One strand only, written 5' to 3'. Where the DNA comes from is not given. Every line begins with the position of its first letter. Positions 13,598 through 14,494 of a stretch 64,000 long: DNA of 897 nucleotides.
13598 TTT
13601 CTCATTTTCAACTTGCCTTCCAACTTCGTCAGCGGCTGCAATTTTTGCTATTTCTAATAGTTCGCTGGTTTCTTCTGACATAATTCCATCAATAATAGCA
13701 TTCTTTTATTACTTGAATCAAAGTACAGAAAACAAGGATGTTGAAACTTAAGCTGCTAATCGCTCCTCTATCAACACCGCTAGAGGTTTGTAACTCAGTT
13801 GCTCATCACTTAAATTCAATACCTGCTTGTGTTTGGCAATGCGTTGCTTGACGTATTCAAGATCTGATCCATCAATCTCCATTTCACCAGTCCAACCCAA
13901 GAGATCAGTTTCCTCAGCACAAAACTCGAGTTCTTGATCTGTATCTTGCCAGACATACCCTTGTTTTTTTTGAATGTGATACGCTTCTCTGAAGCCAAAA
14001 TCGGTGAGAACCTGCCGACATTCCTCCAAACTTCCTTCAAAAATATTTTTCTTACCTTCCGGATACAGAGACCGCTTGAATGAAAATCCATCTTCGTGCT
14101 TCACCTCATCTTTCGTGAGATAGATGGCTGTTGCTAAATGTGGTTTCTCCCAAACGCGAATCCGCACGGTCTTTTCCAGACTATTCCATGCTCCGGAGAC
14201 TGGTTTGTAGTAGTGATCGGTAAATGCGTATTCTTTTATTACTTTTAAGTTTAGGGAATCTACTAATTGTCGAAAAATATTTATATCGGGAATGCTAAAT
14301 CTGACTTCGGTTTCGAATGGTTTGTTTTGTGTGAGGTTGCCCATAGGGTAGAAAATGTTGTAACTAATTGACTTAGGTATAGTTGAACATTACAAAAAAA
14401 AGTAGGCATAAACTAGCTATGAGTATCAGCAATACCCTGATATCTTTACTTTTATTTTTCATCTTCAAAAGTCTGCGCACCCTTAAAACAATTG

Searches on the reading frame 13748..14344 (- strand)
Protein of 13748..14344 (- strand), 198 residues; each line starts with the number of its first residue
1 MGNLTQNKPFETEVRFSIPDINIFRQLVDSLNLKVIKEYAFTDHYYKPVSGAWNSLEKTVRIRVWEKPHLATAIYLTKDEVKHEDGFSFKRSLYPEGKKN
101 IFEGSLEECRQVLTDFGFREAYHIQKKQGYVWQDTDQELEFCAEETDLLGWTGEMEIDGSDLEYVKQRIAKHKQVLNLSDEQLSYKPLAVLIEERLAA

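Call 75: search_protein_families(library=pfam, proteins=[window:13748-14344:-], max_evalue=0.01)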
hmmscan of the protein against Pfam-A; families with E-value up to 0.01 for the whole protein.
window:13748-14344:- (198 aa): 1 family
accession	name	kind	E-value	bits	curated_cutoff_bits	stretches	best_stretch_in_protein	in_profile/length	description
PF01928.26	CYTH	-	0.0079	16.5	23.2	0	11-83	3-75/179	CYTH domain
